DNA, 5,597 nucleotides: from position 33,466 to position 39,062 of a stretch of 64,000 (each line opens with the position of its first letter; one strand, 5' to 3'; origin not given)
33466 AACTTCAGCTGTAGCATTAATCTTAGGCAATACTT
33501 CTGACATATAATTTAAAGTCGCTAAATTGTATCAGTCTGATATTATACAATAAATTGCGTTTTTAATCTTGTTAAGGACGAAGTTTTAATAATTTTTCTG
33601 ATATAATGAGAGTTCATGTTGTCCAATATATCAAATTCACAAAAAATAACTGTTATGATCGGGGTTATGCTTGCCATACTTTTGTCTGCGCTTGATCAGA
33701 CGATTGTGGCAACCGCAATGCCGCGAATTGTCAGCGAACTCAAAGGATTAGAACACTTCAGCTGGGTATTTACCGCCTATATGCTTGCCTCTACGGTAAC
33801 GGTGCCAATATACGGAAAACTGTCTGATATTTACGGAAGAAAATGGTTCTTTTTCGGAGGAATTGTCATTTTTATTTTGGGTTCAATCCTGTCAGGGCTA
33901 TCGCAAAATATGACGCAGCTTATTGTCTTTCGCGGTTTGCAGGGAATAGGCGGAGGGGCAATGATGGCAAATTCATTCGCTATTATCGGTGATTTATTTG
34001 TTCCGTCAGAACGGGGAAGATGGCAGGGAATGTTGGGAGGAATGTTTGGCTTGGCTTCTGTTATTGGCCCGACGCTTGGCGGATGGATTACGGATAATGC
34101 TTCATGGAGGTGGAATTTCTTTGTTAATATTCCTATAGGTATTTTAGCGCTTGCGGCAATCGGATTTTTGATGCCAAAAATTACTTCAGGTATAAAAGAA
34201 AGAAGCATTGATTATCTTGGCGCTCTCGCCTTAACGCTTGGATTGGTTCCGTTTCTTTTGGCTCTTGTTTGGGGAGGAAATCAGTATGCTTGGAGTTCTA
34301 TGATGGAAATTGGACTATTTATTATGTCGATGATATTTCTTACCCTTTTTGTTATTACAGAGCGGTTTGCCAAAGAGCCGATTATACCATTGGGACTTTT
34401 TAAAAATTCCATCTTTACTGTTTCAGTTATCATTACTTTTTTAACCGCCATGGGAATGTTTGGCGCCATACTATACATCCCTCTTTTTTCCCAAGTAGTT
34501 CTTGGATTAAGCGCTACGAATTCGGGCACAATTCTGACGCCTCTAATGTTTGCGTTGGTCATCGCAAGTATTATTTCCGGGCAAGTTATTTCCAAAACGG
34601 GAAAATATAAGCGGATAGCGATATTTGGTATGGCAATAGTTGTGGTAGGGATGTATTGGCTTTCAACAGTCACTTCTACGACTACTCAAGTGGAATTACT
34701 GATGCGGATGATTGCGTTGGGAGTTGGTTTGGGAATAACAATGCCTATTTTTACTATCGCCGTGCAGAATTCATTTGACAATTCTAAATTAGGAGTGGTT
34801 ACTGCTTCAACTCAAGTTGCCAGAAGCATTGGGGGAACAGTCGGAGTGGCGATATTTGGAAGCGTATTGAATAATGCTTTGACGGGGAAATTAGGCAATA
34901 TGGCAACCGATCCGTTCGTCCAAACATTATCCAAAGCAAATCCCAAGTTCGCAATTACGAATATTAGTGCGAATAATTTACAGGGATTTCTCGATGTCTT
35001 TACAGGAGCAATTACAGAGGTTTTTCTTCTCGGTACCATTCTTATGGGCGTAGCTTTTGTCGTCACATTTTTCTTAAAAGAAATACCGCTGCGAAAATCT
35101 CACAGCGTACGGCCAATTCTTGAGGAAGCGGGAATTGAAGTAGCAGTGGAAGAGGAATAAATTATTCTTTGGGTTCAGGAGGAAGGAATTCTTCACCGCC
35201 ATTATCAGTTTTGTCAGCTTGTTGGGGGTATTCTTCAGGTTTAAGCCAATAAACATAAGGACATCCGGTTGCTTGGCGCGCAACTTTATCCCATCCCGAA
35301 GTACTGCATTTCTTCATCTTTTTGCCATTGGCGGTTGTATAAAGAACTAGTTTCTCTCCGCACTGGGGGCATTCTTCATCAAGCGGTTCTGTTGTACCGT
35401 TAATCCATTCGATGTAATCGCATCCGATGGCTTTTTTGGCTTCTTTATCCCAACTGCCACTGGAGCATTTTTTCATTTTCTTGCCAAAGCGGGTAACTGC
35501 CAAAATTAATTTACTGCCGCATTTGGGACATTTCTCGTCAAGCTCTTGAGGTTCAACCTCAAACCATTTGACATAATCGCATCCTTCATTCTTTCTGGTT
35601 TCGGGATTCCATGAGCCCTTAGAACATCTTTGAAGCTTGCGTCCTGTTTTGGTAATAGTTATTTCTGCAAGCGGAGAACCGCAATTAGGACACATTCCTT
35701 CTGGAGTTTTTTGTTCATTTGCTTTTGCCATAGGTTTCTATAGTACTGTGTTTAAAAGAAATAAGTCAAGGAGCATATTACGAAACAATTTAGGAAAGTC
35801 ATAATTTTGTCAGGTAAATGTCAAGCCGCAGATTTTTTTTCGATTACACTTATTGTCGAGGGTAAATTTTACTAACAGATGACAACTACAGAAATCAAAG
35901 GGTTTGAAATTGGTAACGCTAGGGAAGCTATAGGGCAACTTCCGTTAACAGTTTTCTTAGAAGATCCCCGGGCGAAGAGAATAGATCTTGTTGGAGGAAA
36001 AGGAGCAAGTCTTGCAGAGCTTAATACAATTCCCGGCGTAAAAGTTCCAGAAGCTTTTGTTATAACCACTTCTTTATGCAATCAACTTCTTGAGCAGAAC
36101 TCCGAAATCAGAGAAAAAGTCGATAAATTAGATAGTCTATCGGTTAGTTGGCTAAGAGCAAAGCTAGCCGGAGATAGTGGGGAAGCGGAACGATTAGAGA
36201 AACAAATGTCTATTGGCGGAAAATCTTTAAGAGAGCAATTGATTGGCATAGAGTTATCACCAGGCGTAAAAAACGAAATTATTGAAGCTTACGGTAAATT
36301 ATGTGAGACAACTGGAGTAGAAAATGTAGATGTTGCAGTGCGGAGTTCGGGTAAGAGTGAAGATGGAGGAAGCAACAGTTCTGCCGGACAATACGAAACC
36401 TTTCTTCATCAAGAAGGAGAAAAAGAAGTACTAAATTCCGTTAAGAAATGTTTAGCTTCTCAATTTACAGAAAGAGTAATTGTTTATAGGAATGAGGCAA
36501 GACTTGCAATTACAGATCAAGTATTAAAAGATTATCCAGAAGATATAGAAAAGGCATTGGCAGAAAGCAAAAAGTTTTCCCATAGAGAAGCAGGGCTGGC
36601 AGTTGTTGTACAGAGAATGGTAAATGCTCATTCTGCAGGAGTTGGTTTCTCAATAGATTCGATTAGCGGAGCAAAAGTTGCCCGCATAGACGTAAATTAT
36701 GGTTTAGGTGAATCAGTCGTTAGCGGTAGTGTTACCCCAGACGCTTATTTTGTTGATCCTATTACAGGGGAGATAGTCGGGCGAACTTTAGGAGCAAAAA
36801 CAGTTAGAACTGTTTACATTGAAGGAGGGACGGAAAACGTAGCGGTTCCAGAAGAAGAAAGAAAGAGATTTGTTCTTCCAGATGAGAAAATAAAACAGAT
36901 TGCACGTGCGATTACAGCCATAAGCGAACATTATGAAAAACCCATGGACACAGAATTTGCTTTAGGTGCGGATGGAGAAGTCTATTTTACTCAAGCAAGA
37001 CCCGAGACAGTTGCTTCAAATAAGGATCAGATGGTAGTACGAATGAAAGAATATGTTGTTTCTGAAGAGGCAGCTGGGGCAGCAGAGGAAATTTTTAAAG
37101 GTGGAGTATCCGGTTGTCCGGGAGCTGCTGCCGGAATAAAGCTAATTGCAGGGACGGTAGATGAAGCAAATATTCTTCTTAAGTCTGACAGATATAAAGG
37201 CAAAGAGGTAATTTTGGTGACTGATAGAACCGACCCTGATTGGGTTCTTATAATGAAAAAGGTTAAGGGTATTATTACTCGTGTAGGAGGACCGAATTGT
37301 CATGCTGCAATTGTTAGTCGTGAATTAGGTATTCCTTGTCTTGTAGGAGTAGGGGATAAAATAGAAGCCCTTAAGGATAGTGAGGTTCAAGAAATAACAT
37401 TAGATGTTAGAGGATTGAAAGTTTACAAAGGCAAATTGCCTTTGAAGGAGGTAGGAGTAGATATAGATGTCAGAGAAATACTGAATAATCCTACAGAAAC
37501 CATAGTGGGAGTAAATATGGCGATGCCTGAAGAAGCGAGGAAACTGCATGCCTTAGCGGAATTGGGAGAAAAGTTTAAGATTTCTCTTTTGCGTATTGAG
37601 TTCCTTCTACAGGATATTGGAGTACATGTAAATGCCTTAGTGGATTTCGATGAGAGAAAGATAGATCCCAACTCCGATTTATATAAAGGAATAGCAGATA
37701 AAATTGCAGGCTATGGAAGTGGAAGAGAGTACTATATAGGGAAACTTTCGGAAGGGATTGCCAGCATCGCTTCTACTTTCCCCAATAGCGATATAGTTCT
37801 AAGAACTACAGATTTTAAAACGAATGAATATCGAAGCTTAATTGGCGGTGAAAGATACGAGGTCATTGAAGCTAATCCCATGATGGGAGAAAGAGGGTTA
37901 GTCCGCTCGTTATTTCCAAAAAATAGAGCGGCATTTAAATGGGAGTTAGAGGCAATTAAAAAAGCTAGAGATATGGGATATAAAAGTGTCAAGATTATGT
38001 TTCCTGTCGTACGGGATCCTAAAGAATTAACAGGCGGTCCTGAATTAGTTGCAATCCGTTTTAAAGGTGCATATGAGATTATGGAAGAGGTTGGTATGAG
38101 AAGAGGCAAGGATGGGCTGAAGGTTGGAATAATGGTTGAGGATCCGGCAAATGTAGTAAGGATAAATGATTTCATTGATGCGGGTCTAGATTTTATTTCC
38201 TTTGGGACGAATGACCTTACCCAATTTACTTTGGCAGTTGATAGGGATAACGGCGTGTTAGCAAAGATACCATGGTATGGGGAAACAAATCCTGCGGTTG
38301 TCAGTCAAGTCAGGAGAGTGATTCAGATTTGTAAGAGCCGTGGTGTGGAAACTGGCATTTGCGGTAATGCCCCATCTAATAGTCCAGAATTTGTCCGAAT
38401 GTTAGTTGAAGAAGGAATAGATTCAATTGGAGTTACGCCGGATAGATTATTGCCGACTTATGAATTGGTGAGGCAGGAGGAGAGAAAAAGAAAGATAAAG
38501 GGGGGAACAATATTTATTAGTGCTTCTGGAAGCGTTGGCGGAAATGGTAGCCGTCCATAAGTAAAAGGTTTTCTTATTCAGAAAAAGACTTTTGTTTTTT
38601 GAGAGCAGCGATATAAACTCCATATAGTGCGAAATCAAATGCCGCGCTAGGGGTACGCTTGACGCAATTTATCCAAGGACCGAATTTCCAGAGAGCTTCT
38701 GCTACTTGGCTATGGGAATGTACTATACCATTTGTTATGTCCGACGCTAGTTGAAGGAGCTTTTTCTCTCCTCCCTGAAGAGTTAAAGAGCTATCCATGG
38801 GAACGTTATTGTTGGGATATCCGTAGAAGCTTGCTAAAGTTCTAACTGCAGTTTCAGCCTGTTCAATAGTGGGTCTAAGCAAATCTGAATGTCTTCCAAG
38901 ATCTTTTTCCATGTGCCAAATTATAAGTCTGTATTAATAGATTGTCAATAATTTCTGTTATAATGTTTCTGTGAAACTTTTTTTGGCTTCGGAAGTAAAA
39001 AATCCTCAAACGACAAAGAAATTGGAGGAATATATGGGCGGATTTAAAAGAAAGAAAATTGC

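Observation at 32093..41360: Conserved 3' motif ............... after five plus-strand genes in the 32-41 kb accessory region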

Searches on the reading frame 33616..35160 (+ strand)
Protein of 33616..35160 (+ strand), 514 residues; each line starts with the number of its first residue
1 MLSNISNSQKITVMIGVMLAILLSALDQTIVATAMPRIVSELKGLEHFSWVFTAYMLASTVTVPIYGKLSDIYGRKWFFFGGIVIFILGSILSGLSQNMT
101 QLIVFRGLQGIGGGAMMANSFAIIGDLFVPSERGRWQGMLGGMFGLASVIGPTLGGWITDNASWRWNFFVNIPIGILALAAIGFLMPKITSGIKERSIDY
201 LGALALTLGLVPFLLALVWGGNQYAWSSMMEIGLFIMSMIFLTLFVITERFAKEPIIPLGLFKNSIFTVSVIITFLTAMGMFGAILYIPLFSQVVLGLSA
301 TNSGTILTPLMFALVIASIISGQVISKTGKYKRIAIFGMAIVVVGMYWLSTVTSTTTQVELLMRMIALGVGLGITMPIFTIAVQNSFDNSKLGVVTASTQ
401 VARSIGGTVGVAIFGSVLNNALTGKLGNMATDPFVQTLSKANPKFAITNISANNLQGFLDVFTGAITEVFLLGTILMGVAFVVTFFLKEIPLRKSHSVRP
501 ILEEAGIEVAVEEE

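Call 10: search_protein_families(library=pfam, proteins=[window:33616-35160:+], max_evalue=0.01)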
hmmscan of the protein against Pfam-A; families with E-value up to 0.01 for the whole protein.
window:33616-35160:+ (514 aa): 5 families
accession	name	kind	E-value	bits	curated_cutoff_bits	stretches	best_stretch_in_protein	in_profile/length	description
PF07690.21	MFS_1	-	6.2e-55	186.9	33.4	1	17-410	1-346/347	Major Facilitator Superfamily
PF06609.19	TRI12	-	5.2e-13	48.8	23.2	1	29-429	61-476/599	Fungal trichothecene efflux pump (TRI12)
PF00083.30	Sugar_tr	-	1.4e-10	41.1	22.3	1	48-184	48-190/452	Sugar (and other) transporter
PF12832.13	MFS_1_like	-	0.00092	18.8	25.2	1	65-168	266-371/373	MFS_1 like family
PF13347.12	MFS_2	-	0.0055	15.7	27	1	8-158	224-376/427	MFS/sugar transport protein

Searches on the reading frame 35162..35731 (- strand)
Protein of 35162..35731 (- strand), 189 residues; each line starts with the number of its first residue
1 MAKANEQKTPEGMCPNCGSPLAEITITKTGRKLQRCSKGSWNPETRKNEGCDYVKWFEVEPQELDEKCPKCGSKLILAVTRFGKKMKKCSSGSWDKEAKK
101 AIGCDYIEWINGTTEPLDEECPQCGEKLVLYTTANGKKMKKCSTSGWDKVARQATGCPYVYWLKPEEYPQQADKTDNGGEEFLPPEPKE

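Call 10: search_protein_families(library=pfam, proteins=[window:35162-35731:-], max_evalue=0.01)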
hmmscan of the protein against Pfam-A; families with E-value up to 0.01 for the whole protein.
window:35162-35731:- (189 aa): 28 families (the best 25 are shown)
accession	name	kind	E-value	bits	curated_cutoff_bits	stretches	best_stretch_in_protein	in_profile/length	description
PF01396.24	Zn_ribbon_Top1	-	1e-08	35.2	32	2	65-84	1-20/39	Topoisomerase DNA binding C4 zinc finger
PF03119.21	DNA_ligase_ZBD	-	2.9e-06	27.5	25.8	0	14-22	2-10/27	NAD-dependent DNA ligase C4 zinc finger domain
PF13248.11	Zn_ribbon_3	-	3e-06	26.9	27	0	62-75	13-26/26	zinc-ribbon domain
PF12760.12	Zn_ribbon_IS1595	-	1e-05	25.8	25.4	0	13-37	20-41/46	Transposase zinc-ribbon domain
PF09723.15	Zn_ribbon_8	-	1.3e-05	25.5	34.4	0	112-127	21-36/41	Zinc ribbon domain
PF13240.11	Zn_Ribbon_1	-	1.7e-05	24.9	25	0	14-21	16-23/23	zinc-ribbon domain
PF23455.1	DUF7129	-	3.7e-05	23.8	30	0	8-26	24-42/45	Domain of unknown function (DUF7129)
PF07754.17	HVO_2753_ZBP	-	6.5e-05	23.1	33.2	0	12-34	17-37/46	Small zinc finger protein HVO_2753-like, Zn-binding pocket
PF23903.1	Phage_zn_bind_2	-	0.00018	21.8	27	0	66-77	32-43/44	Phage zinc binding domain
PF04606.18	Ogr_Delta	-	0.00018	21.8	26.3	0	120-133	1-14/47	Ogr/Delta-like zinc finger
PF08271.17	Zn_Ribbon_TF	-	0.00018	21.5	29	0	13-20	2-9/43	TFIIB zinc-binding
PF13453.11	Zn_ribbon_TFIIB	-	0.00019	21.2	22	0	13-37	1-23/41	Transcription factor zinc-finger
PF25208.1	DUF7838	-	0.00023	21.4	28.5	0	117-135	5-23/55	Domain of unknown function (DUF7838)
PF12773.13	DZR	-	0.00024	21.6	27.3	0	119-158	13-42/45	Double zinc ribbon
PF06906.16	DUF1272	-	0.00029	21.3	25.3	0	96-129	17-52/57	Protein of unknown function (DUF1272)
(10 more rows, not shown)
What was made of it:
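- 35162..35731 (-): Multi-zinc-ribbon protein gene, a conserved anchor. Call 10.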

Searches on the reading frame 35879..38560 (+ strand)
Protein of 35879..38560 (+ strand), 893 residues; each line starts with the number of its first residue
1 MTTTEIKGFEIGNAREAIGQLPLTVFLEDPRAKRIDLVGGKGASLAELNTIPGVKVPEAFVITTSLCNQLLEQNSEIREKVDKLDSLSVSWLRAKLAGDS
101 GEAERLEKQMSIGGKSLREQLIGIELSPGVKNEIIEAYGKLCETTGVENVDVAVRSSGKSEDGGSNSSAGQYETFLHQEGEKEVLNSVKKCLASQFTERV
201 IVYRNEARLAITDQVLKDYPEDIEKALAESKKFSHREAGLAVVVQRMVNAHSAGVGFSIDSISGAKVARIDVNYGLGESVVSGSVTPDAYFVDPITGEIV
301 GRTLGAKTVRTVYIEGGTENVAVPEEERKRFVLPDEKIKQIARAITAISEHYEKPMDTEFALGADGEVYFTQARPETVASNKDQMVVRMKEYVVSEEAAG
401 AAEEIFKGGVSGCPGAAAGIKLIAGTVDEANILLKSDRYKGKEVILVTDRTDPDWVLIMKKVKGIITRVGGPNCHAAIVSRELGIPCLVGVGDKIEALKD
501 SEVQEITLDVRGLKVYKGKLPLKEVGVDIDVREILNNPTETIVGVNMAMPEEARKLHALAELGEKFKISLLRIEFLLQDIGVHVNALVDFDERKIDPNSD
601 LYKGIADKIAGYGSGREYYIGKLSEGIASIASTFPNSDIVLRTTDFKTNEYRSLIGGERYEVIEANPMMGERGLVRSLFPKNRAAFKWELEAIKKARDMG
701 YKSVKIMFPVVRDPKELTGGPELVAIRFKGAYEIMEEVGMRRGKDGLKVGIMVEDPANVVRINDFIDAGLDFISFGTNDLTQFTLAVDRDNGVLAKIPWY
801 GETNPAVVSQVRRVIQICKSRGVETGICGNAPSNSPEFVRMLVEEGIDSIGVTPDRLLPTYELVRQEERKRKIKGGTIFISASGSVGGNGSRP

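Call 10: search_protein_families(library=pfam, proteins=[window:35879-38560:+], max_evalue=0.01)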
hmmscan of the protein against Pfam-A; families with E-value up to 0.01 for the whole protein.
window:35879-38560:+ (893 aa): 3 families
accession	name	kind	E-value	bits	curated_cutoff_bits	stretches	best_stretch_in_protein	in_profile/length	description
PF01326.24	PPDK_N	-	6.7e-85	285.7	27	1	36-384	2-317/328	Pyruvate phosphate dikinase, AMP/ATP-binding domain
PF02896.24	PEP-utilizers_C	-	6.8e-51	173.6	22.8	1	531-868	10-292/293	PEP-utilising enzyme, PEP-binding domain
PF00391.29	PEP-utilizers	-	8.4e-24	83.4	23.1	1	442-510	3-69/72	PEP-utilising enzyme, mobile domain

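Call 24: find_encoding_contigs(protein=window:35879-38560:+, flank=10000, max_places=10)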
Protein window:35879-38560:+ (893 aa): 1 contig read that carries it; 1 place shown.
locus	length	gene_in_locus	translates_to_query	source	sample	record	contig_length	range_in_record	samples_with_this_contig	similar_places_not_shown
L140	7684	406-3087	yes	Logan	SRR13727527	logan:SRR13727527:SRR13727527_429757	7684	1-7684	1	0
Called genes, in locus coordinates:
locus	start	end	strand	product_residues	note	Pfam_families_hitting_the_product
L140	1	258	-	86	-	?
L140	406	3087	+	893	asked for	PF01326:PPDK_N, PF00391:PEP-utilizers, PF02896:PEP-utilizers_C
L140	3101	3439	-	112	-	-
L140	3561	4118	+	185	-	PF03575:Peptidase_S51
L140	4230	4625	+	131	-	-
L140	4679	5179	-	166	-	PF13238:AAA_18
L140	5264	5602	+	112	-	PF18924:DUF5674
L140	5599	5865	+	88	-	-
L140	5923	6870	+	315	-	PF00389:2-Hacid_dh, PF02826:2-Hacid_dh_C, PF03446:NAD_binding_2 (weak)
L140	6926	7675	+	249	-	PF12686:DUF3800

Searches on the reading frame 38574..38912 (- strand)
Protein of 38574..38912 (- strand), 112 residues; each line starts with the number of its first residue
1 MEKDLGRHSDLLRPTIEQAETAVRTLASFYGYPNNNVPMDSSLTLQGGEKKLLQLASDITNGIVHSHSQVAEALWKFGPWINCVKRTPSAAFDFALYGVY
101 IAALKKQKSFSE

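Call 45: search_protein_families(library=pfam, proteins=[window:38574-38912:-], max_evalue=0.00001)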
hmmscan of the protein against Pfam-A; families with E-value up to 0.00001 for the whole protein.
window:38574-38912:- (112 aa): 0 families

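Call 64: search_protein_families(library=ncbifam, proteins=[window:38574-38912:-], max_evalue=0.01)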
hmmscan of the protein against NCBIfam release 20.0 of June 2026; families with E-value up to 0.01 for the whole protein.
window:38574-38912:- (112 aa): 0 families
